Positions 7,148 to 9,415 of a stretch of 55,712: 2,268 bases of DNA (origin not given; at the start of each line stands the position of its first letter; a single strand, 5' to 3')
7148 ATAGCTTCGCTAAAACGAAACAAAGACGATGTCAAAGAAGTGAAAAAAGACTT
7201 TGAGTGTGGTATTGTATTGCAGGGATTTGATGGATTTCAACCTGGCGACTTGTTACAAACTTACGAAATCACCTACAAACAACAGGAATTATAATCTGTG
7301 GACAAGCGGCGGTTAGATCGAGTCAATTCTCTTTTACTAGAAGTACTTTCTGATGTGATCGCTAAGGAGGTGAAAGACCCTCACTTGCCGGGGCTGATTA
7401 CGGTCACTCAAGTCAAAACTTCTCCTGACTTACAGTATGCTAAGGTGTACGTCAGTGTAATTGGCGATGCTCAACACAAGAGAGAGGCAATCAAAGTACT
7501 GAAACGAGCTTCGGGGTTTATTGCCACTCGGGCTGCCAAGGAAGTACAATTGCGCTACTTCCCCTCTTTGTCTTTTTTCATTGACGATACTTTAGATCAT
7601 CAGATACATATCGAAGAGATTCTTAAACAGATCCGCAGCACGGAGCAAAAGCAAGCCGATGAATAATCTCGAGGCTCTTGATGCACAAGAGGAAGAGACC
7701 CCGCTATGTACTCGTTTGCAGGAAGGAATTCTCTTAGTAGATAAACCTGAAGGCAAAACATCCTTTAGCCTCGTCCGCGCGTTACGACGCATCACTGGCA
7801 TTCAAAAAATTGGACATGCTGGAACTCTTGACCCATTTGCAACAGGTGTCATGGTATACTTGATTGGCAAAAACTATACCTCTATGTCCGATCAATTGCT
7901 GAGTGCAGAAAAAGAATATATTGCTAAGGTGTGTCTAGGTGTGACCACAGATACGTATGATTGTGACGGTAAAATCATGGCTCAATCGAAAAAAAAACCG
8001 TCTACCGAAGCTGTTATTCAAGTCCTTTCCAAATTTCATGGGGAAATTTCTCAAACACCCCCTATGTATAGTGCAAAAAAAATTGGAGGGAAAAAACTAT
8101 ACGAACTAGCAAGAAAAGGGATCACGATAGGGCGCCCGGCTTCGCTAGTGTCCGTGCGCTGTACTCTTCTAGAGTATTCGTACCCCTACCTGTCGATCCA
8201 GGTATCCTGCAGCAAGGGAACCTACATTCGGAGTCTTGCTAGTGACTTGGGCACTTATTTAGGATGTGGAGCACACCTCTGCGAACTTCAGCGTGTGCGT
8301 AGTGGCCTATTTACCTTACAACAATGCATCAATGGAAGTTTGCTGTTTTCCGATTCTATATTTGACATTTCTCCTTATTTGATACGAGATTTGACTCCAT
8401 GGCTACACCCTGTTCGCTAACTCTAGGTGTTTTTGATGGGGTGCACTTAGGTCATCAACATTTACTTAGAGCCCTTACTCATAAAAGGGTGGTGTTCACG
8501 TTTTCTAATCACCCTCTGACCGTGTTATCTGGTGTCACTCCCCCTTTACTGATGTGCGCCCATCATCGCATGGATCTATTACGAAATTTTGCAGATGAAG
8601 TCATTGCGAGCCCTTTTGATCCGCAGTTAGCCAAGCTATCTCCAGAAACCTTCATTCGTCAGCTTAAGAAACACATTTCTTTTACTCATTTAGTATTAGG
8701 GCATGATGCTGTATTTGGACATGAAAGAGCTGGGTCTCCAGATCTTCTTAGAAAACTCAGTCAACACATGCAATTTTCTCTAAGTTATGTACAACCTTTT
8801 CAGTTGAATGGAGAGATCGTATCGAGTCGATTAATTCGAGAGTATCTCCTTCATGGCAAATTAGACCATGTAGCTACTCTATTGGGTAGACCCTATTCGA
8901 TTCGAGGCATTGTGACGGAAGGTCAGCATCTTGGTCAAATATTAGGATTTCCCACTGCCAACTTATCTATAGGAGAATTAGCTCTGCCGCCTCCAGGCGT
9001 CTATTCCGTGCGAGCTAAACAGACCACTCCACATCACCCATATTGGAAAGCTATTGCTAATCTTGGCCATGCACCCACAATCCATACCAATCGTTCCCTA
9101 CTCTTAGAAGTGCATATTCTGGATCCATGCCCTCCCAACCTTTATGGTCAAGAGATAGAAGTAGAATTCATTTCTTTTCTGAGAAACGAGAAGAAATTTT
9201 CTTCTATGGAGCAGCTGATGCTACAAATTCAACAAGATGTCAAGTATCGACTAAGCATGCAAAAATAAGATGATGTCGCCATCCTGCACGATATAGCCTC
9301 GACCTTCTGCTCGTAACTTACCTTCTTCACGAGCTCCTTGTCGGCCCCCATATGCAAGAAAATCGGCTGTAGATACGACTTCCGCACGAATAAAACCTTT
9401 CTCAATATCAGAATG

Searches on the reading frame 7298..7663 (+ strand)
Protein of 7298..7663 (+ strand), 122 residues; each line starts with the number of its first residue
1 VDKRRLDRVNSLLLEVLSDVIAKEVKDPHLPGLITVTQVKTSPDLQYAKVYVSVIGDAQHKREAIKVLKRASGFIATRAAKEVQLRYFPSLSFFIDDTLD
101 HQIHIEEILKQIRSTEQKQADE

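Call 25: search_protein_families(library=pfam, proteins=[window:7298-7663:+], max_evalue=0.00001)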
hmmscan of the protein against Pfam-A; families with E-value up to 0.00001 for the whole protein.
window:7298-7663:+ (122 aa): 1 family
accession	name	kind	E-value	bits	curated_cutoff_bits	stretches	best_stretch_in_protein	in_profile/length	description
PF02033.23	RBFA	-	4.5e-32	110.9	34.7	1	5-109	1-105/105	Ribosome-binding factor A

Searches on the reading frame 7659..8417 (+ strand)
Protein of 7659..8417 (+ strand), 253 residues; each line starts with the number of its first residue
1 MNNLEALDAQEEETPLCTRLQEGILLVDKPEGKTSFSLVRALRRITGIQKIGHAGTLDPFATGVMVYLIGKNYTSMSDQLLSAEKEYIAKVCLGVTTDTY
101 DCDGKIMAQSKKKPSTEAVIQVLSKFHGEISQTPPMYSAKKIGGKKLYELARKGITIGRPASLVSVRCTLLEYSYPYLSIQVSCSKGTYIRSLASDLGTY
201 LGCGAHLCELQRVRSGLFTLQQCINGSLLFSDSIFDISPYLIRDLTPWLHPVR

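Call 25: search_protein_families(library=pfam, proteins=[window:7659-8417:+], max_evalue=0.00001)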
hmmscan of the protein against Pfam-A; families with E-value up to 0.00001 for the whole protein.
window:7659-8417:+ (253 aa): 2 families
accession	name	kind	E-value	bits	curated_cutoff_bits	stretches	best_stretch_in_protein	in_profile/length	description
PF01509.24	TruB_N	-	1e-48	165.9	27.3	1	43-190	1-149/149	TruB family pseudouridylate synthase (N terminal domain)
PF16198.10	TruB_C_2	-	1.3e-09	38.5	29.3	1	191-224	1-34/66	tRNA pseudouridylate synthase B C-terminal domain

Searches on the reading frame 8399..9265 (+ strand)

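Call 25: search_protein_families(library=pfam, proteins=[window:8399-9265:+], max_evalue=0.00001)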
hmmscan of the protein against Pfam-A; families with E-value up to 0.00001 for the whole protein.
window:8399-9265:+ (289 aa): 2 families
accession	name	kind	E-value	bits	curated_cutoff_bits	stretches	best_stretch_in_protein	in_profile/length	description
PF01687.23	Flavokinase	-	1.8e-35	122.3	19.6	1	162-283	1-119/124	Riboflavin kinase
PF06574.18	FAD_syn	-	8e-34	117.2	27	1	3-144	6-157/158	FAD synthetase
